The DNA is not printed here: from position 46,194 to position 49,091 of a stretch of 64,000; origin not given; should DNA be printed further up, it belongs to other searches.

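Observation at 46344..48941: Ammonium transporter fused to a chemoreceptor signalling module (Amt-HAMP-MCP)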

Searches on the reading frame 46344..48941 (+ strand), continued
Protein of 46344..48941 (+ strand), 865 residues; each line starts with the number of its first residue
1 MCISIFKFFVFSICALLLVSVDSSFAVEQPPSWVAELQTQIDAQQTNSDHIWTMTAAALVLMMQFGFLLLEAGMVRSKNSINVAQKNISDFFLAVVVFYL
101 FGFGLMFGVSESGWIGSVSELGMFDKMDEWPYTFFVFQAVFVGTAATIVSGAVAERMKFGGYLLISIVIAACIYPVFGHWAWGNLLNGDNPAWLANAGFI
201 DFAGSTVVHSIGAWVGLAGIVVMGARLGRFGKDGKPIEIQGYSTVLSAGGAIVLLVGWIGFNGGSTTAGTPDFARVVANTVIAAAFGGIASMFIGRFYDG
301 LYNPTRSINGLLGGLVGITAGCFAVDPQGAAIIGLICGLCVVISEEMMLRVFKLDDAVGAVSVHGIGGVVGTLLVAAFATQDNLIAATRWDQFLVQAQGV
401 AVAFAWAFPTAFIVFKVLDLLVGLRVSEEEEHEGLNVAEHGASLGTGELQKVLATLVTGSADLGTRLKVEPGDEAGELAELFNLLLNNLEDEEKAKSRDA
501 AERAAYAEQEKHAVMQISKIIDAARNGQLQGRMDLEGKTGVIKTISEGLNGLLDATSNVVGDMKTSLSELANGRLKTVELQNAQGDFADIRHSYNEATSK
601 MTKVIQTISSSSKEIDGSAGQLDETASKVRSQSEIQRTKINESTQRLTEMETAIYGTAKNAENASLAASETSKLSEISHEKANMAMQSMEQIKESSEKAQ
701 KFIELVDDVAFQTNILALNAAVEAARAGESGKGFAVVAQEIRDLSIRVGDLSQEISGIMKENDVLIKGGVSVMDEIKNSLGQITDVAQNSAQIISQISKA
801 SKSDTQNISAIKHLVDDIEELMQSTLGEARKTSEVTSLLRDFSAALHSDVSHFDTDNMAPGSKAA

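Call 16: search_solved_structures(query=window:46344-48941:+, max_evalue=0.00001, show_alignments=5)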
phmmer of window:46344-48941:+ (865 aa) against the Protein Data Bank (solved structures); distinct sequences matched with E-value up to 0.00001: 46.
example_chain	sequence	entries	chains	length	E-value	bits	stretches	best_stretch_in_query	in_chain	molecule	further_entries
6eu6_A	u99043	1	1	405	2.5e-89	304.1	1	45-439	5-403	Ammonium transporter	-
8qj3_A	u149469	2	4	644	4.2e-87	296.7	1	50-446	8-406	Ammonium transporter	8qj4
8qpf_A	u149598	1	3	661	4.6e-87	296.6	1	50-446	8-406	Ammonium transporter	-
1xqe_A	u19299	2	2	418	1.5e-46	162.6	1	47-444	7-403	Probable ammonium transporter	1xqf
9cs5_A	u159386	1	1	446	1.6e-46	162.6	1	46-444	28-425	Ammonium transporter AmtB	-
2nmr_A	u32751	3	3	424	1.7e-46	162.5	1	47-444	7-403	Ammonia channel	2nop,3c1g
2b2f_A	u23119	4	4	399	1.9e-46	162.3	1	49-441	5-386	ammonium transporter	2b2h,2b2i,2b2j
3c1h_A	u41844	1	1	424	4.4e-46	161.1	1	47-444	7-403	Ammonia channel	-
2nuu_A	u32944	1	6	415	5.3e-46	160.8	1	47-443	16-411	Ammonia channel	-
2ns1_A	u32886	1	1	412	9.2e-46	160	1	47-443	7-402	Ammonia channel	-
4nh2_A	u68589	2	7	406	1.2e-45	159.6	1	47-443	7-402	Ammonia channel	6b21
3c1i_A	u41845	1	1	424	2e-45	158.9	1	47-444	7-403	Ammonia channel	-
2now_A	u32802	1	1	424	2.1e-45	158.8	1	47-444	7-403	Ammonia channel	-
2npd_A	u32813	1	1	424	4.3e-45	157.8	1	47-444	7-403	Ammonia channel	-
2npg_A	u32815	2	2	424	4.3e-45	157.8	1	47-444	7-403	Ammonia channel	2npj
3zx6_A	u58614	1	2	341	1.6e-24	89.7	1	562-850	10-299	HAMP, METHYL-ACCEPTING CHEMOTAXIS PROTEIN I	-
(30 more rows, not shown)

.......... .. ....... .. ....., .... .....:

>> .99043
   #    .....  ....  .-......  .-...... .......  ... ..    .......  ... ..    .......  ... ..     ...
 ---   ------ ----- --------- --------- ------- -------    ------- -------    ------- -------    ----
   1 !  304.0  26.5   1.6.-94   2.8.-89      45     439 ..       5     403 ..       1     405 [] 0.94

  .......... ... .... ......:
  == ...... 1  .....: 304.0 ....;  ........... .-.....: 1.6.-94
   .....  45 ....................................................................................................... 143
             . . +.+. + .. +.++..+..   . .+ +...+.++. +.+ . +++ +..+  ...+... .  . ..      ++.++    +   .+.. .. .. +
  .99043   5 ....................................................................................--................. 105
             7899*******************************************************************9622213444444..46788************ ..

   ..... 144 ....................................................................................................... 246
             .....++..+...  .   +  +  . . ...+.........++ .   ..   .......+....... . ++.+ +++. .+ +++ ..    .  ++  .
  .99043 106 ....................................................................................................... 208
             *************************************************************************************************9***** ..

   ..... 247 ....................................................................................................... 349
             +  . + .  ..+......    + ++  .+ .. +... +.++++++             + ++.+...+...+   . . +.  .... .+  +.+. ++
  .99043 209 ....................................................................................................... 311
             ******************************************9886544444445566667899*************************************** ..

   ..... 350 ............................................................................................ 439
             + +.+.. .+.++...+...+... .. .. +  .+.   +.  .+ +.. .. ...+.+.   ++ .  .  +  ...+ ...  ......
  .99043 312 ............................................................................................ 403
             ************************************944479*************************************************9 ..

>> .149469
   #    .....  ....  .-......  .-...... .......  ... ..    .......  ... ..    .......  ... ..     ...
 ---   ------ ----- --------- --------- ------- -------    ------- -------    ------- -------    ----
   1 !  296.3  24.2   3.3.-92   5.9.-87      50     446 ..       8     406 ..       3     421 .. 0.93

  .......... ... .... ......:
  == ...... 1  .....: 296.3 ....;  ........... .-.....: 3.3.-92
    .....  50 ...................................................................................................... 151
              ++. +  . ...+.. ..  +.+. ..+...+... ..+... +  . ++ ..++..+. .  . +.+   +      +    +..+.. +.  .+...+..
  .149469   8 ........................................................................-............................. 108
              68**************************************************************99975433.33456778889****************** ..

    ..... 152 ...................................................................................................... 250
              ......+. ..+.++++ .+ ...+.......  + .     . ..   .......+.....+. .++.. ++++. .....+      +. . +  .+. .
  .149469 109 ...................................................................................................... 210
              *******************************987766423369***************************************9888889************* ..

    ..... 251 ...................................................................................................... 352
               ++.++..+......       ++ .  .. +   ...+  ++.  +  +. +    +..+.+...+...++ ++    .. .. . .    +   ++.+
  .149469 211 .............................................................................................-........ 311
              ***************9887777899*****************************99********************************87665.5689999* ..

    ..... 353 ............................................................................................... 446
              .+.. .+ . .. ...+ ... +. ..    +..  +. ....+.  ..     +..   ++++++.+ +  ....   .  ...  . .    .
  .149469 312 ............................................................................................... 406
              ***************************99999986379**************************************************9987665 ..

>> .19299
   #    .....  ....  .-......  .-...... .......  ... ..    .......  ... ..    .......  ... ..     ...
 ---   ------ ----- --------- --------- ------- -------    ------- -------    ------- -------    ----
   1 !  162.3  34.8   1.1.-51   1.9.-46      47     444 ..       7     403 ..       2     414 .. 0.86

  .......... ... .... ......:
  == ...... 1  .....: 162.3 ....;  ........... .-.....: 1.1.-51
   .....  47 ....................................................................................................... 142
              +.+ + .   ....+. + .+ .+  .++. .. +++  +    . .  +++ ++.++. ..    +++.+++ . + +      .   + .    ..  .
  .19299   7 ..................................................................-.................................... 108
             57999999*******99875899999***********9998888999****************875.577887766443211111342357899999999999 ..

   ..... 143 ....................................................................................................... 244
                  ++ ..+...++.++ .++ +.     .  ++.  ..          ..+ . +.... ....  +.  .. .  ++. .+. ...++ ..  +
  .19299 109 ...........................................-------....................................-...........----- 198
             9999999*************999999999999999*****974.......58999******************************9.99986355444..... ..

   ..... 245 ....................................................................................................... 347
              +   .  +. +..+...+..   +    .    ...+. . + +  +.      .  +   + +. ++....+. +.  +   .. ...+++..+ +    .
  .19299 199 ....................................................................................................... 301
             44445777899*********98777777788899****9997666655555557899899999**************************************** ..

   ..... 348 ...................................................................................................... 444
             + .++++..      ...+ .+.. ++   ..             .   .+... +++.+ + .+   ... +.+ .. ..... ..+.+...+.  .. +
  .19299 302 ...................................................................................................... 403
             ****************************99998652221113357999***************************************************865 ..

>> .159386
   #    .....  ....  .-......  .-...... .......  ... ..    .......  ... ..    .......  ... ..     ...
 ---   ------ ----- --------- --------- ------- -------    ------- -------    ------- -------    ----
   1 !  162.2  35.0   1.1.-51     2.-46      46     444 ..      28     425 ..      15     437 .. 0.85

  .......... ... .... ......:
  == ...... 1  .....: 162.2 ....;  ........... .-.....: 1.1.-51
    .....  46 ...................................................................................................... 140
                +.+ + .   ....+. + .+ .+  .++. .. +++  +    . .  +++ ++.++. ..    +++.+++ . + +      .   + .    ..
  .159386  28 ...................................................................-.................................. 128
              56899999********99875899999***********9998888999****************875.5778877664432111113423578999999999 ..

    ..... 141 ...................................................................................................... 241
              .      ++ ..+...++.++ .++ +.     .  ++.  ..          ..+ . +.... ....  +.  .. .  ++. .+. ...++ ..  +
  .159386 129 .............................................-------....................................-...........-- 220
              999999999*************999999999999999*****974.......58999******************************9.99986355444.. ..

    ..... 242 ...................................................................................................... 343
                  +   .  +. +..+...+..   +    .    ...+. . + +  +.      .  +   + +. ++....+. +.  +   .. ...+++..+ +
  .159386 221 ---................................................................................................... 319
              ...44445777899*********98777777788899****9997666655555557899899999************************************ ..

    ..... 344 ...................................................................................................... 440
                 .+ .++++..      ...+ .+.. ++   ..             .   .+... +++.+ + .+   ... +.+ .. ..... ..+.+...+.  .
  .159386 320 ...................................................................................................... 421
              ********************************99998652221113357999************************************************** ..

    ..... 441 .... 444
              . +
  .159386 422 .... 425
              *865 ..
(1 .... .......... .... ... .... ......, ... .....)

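Call 26: find_encoding_contigs(protein=window:46344-48941:+, flank=3000, max_places=4)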
Protein window:46344-48941:+ (865 aa): 3 contigs read that carry it; 1 place shown.
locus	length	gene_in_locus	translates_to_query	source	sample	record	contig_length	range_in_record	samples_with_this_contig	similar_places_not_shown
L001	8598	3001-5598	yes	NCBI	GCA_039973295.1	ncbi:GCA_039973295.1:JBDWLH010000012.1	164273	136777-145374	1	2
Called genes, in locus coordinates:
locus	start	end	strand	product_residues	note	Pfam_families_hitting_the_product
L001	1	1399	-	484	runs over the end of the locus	PF00370:FGGY_N, PF02782:FGGY_C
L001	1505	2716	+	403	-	PF00480:ROK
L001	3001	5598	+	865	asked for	PF00909:Ammonium_transp, PF18947:HAMP_2 (weak), PF00015:MCPsignal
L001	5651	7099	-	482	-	PF06808:DctM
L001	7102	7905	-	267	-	PF04290:DctQ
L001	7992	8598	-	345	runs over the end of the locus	PF03480:DctP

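Call 27: find_related_loci(query=window:46344-48941:+, collection=genome_contigs, flank=10000)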
Query window:46344-48941:+ (865 aa) in genome_contigs; peptide patterns used: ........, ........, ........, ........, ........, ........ (x = any residue, [..] = any of these).
209 stretches matched a pattern; 202 encode a relative of the query (tblastn E <= 1e-3); the best 80 are kept; 80 distinct loci.
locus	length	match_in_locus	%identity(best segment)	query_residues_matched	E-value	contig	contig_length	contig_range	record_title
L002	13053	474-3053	90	1-858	0e+0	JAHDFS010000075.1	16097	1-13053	MAG: Rhizobiaceae bacterium isolate MAG-28 RZ_10336, whole genome shotgun sequence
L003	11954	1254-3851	91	1-865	0e+0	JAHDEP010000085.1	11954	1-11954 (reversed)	MAG: Rhizobiaceae bacterium isolate MAG-184 RZ_15273, whole genome shotgun sequence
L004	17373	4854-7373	91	26-865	0e+0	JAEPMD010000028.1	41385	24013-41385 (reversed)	MAG: Rhizobiaceae bacterium isolate HCUG1432-10 NODE_28_length_41385_cov_5.590418, whole genome shotgun sequence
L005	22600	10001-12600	90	1-865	0e+0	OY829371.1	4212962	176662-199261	MAG: Lentilitoribacter sp. isolate 6ee52ac0-c030-4fa4-9049-db9211fff6a3 genome assembly, chromosome: 1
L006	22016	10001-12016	51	10-756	0e+0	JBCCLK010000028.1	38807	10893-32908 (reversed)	MAG: Pseudomonadota bacterium isolate P01_C01_bin.25 k141_223312_length_38807_cov_13.0000, whole genome shotgun sequence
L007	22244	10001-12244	46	4-838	0e+0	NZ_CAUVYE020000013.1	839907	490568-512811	MAG: uncultured Cohaesibacter sp. isolate f306c1c0-5305-492a-912c-c8933785287f contig_13, whole genome shotgun sequence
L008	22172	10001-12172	46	23-843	0e+0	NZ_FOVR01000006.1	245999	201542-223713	Cohaesibacter marisflavi strain CGMCC 1.9157, whole genome shotgun sequence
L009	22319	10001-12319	44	7-849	0e+0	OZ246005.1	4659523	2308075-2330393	MAG: Roseibium sp. isolate 571153a5-cff4-44d7-992a-ac6b2d4dc168 genome assembly, chromosome: 1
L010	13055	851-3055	45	45-856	0e+0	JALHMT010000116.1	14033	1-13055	MAG: Rubrivivax sp. isolate Bin_42_5_sub c_000000016668, whole genome shotgun sequence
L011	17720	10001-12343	43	34-856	0e+0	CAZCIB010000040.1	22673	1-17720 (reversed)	MAG TPA_asm: uncultured Pseudobdellovibrionaceae bacterium isolate SRP141376_co5_259 genome assembly, contig: NODE_5433_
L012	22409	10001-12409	43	27-838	0e+0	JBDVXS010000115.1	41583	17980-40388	MAG: Hyphomicrobiales bacterium isolate AQ.08.F.D1_29_31 AQ_08_F_D1_29_31_000000000115, whole genome shotgun sequence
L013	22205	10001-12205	44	6-827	0e+0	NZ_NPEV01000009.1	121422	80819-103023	Rhodobium orientis strain DSM 11290 NODE_9_length_121422_cov_44.4864, whole genome shotgun sequence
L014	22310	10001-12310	45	11-840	0e+0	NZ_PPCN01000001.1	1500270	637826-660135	Roseibium marinum strain DSM 17023 Ga0181000_101, whole genome shotgun sequence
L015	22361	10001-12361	44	27-849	0e+0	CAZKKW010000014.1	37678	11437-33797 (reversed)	MAG TPA_asm: uncultured Hyphomicrobiales bacterium isolate SRP114822_co1_10 genome assembly, contig: NODE_154_length_376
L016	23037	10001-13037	42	3-845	0e+0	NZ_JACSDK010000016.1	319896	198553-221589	Pelagibius marinus strain NBU2595 Scaffold8_1, whole genome shotgun sequence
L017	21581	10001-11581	57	26-538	0e+0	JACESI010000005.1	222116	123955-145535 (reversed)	MAG: Hyphomicrobiales bacterium isolate MCMED-G12 Rhizobiales-MCMED-G12-C5, whole genome shotgun sequence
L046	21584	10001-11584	53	66-590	2e-164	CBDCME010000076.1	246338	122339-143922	MAG: Alphaproteobacteria bacterium isolate 1e3c690f-da49-40e6-bfa5-a0f7ba628e7d genome assembly, contig: contig_76, whol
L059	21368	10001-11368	55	45-501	9e-147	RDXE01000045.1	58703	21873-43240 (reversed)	MAG: Alphaproteobacteria bacterium isolate PH2015_14S_64_13 PH2015_14S_scaffold_30, whole genome shotgun sequence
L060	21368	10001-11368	50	30-486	2e-129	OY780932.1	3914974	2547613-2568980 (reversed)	MAG: Planctomycetota bacterium isolate 8948a4fa-d588-4077-bf9d-2cdc62be6801 genome assembly, chromosome: 1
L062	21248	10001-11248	53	27-444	9e-127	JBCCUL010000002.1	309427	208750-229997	MAG: Pseudomonadota bacterium isolate P01_E01_bin.13 k141_1053242_length_392237_cov_70.7144, whole genome shotgun sequen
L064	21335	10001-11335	47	49-490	5e-121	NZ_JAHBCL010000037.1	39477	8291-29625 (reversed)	Fusibacter paucivorans strain DSM 12116 NODE_37_length_39477_cov_45.564234, whole genome shotgun sequence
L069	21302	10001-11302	49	16-443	2e-116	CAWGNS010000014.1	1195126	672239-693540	MAG: Terriglobia bacterium isolate MFD05684.bin.1.401 genome assembly, contig: contig_86804, whole genome shotgun sequen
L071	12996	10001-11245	50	34-443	6e-116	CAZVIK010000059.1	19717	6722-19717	MAG TPA_asm: uncultured Solibacteraceae bacterium isolate binchicken_co26_202 genome assembly, contig: NODE_3757_length_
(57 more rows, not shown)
